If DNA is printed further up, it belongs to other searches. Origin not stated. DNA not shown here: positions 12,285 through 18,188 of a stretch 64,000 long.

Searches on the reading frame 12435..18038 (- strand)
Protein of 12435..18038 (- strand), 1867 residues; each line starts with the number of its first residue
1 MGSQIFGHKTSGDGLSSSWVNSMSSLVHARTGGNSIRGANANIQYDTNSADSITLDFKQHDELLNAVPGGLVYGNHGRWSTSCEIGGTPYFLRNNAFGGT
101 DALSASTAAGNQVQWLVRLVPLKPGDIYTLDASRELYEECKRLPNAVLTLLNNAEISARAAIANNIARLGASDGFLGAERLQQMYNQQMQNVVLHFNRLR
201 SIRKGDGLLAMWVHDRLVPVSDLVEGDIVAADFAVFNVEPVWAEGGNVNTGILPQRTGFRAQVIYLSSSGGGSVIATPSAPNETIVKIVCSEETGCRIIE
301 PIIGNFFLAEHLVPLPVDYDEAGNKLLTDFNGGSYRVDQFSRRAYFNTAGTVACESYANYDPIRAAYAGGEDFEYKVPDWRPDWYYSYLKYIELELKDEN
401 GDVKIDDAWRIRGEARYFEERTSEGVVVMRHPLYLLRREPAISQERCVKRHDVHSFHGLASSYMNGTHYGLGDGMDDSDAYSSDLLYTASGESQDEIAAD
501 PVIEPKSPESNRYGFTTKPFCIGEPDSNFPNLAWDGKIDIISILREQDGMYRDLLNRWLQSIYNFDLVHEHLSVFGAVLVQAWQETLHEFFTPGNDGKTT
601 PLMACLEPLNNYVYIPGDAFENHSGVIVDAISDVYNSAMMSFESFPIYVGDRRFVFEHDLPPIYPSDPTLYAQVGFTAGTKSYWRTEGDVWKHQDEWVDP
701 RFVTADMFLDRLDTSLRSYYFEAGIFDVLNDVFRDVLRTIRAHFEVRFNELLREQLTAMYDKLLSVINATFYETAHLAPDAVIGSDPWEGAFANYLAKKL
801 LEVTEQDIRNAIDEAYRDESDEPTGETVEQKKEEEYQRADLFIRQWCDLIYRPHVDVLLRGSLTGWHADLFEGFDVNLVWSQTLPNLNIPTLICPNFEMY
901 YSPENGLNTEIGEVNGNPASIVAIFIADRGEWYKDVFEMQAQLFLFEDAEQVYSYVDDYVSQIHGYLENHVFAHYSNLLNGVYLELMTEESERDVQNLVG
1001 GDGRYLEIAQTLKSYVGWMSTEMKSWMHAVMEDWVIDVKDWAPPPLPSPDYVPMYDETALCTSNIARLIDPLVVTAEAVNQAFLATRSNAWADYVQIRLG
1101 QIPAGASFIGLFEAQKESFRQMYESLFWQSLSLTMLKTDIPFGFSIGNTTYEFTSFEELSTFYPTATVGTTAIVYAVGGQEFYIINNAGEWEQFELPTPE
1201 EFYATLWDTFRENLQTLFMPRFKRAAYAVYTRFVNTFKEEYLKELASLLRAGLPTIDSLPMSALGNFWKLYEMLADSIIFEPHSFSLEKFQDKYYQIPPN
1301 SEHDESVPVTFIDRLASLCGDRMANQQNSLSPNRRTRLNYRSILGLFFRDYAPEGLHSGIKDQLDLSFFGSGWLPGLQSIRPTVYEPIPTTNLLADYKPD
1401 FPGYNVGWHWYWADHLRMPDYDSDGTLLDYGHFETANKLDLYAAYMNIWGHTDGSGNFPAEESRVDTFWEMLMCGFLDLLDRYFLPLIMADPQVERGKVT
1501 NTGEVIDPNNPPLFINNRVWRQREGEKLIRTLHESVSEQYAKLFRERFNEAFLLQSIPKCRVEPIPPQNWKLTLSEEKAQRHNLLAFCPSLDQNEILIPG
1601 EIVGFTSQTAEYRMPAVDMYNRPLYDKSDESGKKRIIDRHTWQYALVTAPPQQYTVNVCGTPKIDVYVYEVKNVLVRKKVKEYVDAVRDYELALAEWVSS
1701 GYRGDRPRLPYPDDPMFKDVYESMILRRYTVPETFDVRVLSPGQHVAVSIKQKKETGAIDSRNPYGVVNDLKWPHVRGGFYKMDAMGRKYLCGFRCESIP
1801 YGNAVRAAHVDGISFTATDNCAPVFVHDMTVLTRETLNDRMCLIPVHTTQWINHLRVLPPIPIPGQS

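Call 8: search_protein_families(library=phrogs, proteins=[window:12435-18038:-], max_evalue=0.01)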
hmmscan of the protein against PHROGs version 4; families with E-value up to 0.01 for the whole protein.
window:12435-18038:- (1867 aa): 0 families

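Call 48: search_protein_families(library=pfam, proteins=[window:12435-18038:-], max_evalue=0.01)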
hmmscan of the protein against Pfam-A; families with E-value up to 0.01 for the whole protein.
window:12435-18038:- (1867 aa): 0 families

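Call 64: search_dna_similar(query=window:12435-18038:-, collection=phages, mode=protein, max_evalue=0.001, max_rows=12)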
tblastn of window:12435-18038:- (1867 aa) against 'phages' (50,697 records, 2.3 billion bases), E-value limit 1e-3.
No match.

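Call 97: search_solved_structures(query=window:12435-18038:-, max_evalue=1)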
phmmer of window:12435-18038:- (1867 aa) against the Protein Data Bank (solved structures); distinct sequences matched with E-value up to 1: 0.
